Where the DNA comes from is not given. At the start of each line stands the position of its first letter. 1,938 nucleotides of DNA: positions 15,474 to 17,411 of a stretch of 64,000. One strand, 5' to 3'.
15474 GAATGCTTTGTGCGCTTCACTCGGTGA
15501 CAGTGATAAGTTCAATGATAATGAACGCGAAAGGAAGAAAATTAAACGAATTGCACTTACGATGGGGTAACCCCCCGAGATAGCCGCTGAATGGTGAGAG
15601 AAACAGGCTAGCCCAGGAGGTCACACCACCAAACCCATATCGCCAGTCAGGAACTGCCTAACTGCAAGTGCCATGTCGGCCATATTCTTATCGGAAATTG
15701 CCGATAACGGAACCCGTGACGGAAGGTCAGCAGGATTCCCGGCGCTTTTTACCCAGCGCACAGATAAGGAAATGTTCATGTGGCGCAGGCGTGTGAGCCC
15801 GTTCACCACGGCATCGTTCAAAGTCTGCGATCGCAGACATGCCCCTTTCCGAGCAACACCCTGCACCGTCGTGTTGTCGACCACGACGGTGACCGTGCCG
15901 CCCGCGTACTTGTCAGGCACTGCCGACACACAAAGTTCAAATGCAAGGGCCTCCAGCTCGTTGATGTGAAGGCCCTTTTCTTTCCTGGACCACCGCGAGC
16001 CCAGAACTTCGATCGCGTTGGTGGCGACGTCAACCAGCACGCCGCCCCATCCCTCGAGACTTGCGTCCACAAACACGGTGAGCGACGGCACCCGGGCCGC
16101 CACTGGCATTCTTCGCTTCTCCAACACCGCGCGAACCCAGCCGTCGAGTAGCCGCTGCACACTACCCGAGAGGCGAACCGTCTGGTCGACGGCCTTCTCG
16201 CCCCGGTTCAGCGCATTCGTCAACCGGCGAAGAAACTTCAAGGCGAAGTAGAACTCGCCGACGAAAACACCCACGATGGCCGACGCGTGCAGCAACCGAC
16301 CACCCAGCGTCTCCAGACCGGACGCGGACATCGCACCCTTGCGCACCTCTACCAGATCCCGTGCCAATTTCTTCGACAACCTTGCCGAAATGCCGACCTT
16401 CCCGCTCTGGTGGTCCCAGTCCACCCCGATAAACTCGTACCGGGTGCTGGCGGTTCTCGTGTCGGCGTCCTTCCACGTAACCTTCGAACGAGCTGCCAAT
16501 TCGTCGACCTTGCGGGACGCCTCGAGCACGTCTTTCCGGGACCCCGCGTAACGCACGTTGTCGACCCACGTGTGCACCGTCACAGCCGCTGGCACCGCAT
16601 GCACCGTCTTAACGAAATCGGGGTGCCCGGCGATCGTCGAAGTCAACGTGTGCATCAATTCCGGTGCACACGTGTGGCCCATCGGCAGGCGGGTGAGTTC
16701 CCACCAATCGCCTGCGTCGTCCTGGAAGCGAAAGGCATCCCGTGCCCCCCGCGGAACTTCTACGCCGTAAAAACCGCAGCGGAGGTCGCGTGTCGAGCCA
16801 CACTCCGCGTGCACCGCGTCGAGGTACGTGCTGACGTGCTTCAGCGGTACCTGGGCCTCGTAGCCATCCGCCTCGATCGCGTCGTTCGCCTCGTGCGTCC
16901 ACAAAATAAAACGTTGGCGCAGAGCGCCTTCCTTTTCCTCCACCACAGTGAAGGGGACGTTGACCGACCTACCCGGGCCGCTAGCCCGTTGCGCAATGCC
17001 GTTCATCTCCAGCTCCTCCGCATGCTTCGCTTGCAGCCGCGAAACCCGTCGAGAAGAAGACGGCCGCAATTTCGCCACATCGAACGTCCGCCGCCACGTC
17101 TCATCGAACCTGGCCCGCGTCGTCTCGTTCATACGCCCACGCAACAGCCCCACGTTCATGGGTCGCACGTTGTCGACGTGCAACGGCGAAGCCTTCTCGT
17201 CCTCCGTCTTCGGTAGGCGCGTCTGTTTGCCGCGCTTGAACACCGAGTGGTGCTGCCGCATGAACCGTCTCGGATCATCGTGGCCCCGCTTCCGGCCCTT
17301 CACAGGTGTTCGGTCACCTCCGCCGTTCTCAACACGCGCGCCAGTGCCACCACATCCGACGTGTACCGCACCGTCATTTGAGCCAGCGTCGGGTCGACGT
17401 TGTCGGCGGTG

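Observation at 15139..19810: Compact tyrosine-recombinase retrotransposon with VIPER-like ORF order (gag-like / YR / RT-RH) and split direct repeats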

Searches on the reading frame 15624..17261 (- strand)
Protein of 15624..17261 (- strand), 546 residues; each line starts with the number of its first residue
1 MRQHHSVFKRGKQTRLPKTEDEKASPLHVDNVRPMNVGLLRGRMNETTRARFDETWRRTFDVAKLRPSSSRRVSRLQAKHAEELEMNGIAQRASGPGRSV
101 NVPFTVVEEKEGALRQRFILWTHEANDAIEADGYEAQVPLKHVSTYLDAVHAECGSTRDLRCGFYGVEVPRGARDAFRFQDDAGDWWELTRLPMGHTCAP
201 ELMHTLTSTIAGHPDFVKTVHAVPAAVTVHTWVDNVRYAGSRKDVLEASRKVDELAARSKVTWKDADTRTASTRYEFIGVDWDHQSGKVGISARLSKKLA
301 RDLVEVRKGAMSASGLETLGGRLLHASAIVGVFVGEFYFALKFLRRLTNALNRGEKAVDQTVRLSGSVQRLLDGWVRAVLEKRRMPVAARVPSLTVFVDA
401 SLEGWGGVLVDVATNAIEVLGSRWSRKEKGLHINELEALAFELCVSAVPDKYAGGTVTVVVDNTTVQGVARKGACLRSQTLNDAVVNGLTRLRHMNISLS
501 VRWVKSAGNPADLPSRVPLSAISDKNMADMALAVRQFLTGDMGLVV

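Call 10: find_homologous_proteins(query=window:15624-17261:-)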
Query seq(546 aa) (546 aa): 105 proteins with E <= 0.001 among 8000 candidates.
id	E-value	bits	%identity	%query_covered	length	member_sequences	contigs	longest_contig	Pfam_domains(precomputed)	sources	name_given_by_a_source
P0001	0.0e+0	1222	99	100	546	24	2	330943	-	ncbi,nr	ncbi:hypothetical protein DIPPA_01041 [Diplonema papillatum]|nr:hypothetical protein DIPPA_07647 [Di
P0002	1.8e-235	800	65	100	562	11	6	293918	PF17917.8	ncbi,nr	ncbi:hypothetical protein DIPPA_05142 [Diplonema papillatum]|nr:hypothetical protein DIPPA_01417 [Di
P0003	1.3e-214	732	65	92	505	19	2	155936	PF17917.8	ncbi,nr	ncbi:hypothetical protein DIPPA_35454 [Diplonema papillatum]|nr:hypothetical protein DIPPA_28641 [Di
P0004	1.5e-214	731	98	63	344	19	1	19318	-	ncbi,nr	ncbi:putative target of rapamycin (TOR) kinase 1 [Diplonema papillatum]|nr:putative target of rapamy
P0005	2.8e-211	721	64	92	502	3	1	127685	-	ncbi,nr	ncbi:hypothetical protein DIPPA_06353 [Diplonema papillatum]|nr:hypothetical protein DIPPA_06353 [Di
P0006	1.0e-194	666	54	99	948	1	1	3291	-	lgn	-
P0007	1.0e-188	646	83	65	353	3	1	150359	PF17917.8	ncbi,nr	ncbi:TcC31.12 [Diplonema papillatum]|nr:TcC31.12 [Diplonema papillatum]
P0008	4.8e-188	644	55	99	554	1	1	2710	-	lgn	-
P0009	1.1e-186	639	56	99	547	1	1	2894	-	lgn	-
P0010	3.5e-186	638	57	93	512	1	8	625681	-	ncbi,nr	ncbi:hypothetical protein DIPPA_28435 [Diplonema papillatum]|nr:hypothetical protein DIPPA_17802 [Di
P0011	2.8e-185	635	57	93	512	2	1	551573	-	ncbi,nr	ncbi:hypothetical protein DIPPA_03852 [Diplonema papillatum]|nr:hypothetical protein DIPPA_03852 [Di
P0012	1.2e-177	610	57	93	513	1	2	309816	-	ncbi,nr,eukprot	ncbi:hypothetical protein DIPPA_20572 [Diplonema papillatum]|nr:hypothetical protein DIPPA_29774 [Di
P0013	1.2e-176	606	56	91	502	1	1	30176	-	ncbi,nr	ncbi:hypothetical protein DIPPA_03063 [Diplonema papillatum]|nr:hypothetical protein DIPPA_03063 [Di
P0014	6.7e-176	604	54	98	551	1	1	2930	PF17917.8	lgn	-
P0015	1.2e-174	600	55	93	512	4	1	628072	-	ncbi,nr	ncbi:hypothetical protein DIPPA_13254 [Diplonema papillatum]|nr:hypothetical protein DIPPA_13254 [Di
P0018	6.4e-169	581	51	99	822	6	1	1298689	-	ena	-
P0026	1.9e-153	530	49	99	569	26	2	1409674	-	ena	-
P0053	4.9e-127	443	61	63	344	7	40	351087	PF17917.8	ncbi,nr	ncbi:hypothetical protein DIPPA_06953 [Diplonema papillatum]|nr:hypothetical protein DIPPA_27869 [Di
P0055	4.4e-123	430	44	94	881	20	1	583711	-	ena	-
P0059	2.6e-121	424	48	81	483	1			-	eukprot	eukprot:TRINITY_DN3065_c0_g5_i4.p1 TRINITY_DN3065_c0_g5~~TRINITY_DN3065_c0_g5_i4.p1 ORF type:complet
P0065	5.1e-109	383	53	64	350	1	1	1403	-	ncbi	-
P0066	1.5e-108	382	44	84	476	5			-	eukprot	eukprot:TRINITY_DN2318_c0_g1_i14.p1 TRINITY_DN2318_c0_g1~~TRINITY_DN2318_c0_g1_i14.p1 ORF type:compl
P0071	2.9e-103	364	44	80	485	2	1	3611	-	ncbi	-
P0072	2.4e-97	345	49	64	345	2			-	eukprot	eukprot:gene6901-biopygen6872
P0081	3.1e-83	298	46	62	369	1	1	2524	PF17917.8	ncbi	-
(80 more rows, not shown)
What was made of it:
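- On VIPER-like subgroup of DIRS retrotransposons: A search of 5.8 billion proteins returns T. grayi and T. cruzi VIPER proteins at E=1.8e-67 and 8.5e-48 (call 10).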

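Call 24: find_encoding_contigs(protein=P0001, flank=6000, max_places=10)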
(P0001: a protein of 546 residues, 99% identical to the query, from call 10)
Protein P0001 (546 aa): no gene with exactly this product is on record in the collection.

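Call 25: find_encoding_contigs(protein=window:15624-17261:-, flank=6000, max_places=10)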
Protein window:15624-17261:- (546 aa): no gene with exactly this product is on record in the collection.

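Call 27: find_encoding_contigs(protein=P0127, flank=6000, max_places=10)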
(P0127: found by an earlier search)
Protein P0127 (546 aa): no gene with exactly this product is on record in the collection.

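Call 30: find_encoding_contigs(protein=P0002, flank=6000, max_places=6)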
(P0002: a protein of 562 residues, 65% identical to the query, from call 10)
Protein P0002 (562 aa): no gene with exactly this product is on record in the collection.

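Call 31: find_encoding_contigs(protein=P0018, flank=6000, max_places=4)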
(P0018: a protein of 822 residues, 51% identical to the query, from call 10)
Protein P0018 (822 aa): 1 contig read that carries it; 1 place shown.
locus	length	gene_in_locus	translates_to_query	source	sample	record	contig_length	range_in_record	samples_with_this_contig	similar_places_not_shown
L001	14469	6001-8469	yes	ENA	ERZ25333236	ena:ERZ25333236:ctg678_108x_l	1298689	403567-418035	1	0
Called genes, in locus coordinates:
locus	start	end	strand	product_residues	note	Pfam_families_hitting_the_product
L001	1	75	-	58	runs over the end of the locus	-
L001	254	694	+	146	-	-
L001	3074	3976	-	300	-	-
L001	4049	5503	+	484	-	-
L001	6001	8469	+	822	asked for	-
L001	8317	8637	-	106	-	-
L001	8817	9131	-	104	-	-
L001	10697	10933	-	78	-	-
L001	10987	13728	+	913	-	-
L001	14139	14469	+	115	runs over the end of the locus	-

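Call 39: search_solved_structures(query=A2, max_evalue=1)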
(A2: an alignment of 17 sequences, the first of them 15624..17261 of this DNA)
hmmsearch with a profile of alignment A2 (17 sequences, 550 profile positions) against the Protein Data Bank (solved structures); distinct sequences matched with E-value up to 1: 168 (the best 60 are shown).
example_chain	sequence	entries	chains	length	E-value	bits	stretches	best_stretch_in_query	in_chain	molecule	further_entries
8r0s_A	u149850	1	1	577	1.6e-14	56.8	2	95-338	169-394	Enzymatic polyprotein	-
4ol8_A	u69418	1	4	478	8.3e-10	41.2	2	380-526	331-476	Reverse transcriptase/ribonuclease H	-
7q5b_A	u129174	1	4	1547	1e-09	40.9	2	381-533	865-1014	Transposon Ty3-G Gag-Pol polyprotein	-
6kdo_A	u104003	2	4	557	7.3e-07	31.5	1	131-387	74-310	HIV-1 reverse transcriptase p66 subunit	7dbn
6ik9_A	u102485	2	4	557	1.8e-06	30.2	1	130-387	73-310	HIV-1 reverse transcriptase p66 subunit | HIV-1 RT p66 subunit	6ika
7dbm_A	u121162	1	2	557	7.1e-06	28.2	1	131-387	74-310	Protease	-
7sr6_A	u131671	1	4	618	1.3e-05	27.4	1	172-317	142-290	Polymerase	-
8x20_A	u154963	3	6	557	3.1e-05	26.1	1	111-387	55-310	Pol protein (Fragment)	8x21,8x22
6kdj_A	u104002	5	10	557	3.6e-05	25.9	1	131-387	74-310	HIV-1 reverse transcriptase p66 subunit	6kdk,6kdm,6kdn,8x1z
4hkq_A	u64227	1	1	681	5e-05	25.5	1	170-296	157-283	Reverse transcriptase/ribonuclease H p80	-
7uyn_A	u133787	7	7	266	0.00011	24.3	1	170-294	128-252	reverse transcriptase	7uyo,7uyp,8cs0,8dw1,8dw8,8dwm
1d1u_A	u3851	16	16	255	0.00012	24.2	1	170-294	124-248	PROTEIN (REVERSE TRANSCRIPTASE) | Reverse Transcriptase | Reverse transcriptase domain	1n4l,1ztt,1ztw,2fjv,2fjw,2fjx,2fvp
1i6j_A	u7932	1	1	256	0.00012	24.2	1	170-294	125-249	REVERSE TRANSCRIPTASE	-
1d0e_A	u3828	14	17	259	0.00012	24.2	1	170-294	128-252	REVERSE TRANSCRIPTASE | Gag-Pol polyprotein | reverse transcriptase catalytic fragment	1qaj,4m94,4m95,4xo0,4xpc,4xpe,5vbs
1nnd_A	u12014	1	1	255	0.00012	24.2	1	170-294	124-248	Reverse Transcriptase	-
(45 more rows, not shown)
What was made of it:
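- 15621..17261 (-): ORF3, reverse transcriptase plus RNase H, 546 aa. Motif C reads W-V-D-N. The RNase H catalytic residues are D399, E437, D462 and D512. A family profile hits CaMV, Ty3 and HIV RT in the PDB at E=1.6e-14 to 1e-6 (call 39).
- The family profile hits solved RTs at E=1.6e-14 (call 39).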

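Call 63: find_encoding_contigs(protein=P0053, flank=7000, max_places=8)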
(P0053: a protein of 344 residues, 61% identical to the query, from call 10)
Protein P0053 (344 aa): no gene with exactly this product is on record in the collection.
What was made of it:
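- Other D. papillatum copies could not be fetched with their flanks (calls 24, 25, 27, 30, 63).
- Tried and rejected: Fetching other D. papillatum copies with their flanks failed, because the NCBI assembly is not in the contig index (calls 24, 25, 27, 30, 63).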

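Call 64: find_encoding_contigs(protein=P0026, flank=5000, max_places=6)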
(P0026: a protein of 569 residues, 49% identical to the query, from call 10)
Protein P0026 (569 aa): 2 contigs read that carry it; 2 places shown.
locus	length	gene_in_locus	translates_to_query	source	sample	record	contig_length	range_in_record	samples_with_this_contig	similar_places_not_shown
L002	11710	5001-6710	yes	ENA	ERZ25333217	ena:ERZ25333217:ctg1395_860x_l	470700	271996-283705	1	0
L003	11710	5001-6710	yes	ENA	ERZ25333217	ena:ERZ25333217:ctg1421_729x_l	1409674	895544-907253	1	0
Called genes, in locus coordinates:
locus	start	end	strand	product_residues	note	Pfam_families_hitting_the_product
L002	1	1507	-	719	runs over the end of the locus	PF03372:Exo_endo_phos, PF14529:Exo_endo_phos_2, PF00078:RVT_1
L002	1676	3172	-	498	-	-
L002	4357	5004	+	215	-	-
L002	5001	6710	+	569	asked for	-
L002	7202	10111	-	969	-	PF11334:DUF3136 (faint), PF18226:QslA (faint)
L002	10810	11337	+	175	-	-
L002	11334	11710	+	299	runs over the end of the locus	PF01553:Acyltransferase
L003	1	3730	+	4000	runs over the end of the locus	-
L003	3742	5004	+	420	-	-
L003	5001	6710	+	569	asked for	-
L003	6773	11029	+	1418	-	-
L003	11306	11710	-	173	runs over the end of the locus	-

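Call 65: find_encoding_contigs(protein=P0055, flank=5000, max_places=4)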
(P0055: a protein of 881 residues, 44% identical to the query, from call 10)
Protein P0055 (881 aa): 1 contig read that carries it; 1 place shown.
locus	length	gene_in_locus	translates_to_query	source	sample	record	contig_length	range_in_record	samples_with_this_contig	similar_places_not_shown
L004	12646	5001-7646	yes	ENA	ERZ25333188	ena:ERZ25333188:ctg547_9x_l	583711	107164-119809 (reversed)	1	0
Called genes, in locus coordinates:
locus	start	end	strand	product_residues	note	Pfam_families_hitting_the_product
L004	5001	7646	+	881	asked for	-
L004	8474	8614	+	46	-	-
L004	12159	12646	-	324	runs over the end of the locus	-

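Call 86: list_cluster_members(proteins=[P0059, P0066, P0072, P0065, P0071, P0081, P0109])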
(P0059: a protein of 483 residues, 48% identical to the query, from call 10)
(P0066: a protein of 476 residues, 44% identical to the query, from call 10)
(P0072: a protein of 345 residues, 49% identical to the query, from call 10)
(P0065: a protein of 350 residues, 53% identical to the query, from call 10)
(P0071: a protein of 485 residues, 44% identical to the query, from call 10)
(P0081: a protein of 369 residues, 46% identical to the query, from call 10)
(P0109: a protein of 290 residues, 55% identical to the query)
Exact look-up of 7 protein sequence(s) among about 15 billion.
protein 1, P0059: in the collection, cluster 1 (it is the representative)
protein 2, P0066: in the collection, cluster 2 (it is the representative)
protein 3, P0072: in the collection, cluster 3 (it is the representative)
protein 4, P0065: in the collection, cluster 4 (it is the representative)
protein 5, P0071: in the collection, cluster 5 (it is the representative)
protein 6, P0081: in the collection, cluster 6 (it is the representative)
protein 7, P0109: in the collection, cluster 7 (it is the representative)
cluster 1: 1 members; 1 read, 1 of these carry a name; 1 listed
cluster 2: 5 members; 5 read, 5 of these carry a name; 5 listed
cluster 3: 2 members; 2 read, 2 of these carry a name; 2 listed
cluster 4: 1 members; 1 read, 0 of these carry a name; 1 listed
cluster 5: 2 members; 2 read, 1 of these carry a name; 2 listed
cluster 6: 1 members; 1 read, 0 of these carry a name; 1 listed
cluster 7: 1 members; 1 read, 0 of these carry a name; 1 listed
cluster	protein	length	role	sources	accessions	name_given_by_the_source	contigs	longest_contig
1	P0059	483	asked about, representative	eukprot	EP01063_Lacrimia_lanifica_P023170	TRINITY_DN3065_c0_g5_i4.p1 TRINITY_DN3065_c0_g5~~TRINITY_DN3065_c0_g5_i4.p1 ORF ...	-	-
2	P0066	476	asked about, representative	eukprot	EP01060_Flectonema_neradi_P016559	TRINITY_DN2318_c0_g1_i14.p1 TRINITY_DN2318_c0_g1~~TRINITY_DN2318_c0_g1_i14.p1 ORF ...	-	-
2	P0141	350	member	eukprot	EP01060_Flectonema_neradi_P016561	TRINITY_DN2318_c0_g1_i4.p1 TRINITY_DN2318_c0_g1~~TRINITY_DN2318_c0_g1_i4.p1 ORF ...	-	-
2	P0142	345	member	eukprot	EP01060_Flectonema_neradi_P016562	TRINITY_DN2318_c0_g1_i8.p1 TRINITY_DN2318_c0_g1~~TRINITY_DN2318_c0_g1_i8.p1 ORF ...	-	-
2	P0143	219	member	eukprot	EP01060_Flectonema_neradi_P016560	TRINITY_DN2318_c0_g1_i2.p2 TRINITY_DN2318_c0_g1~~TRINITY_DN2318_c0_g1_i2.p2 ORF ...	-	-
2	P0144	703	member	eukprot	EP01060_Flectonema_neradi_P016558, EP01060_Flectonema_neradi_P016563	TRINITY_DN2318_c0_g1_i10.p1 TRINITY_DN2318_c0_g1~~TRINITY_DN2318_c0_g1_i10.p1 ORF ...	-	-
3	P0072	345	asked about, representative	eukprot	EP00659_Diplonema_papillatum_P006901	gene6901-biopygen6872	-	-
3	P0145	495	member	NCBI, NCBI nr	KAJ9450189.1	hypothetical protein DIPPA_20902 [Diplonema papillatum]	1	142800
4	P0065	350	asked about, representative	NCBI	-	-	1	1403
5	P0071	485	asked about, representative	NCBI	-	-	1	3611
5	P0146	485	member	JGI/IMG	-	ribonuclease HI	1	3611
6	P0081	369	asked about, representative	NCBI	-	-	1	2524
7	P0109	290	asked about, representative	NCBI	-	-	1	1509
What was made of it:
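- Relatives appear in transcriptomes of Lacrimia lanifica and Flectonema neradi (call 86).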

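Call 92: find_related_loci(query=A5, collection=genome_contigs, flank=4000)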
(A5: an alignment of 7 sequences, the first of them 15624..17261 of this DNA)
Query A5 (546 aa) in genome_contigs; peptide patterns used: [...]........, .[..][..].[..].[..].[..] (x = any residue, [..] = any of these).
10 stretches matched a pattern, but none encodes a relative of the query by tblastn (E <= 1e-3).
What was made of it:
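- Tried and rejected: A scan of species-representative genomes for RT relatives, meant to recover the 'Oceanobacter' MAG contigs, found none (call 92).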
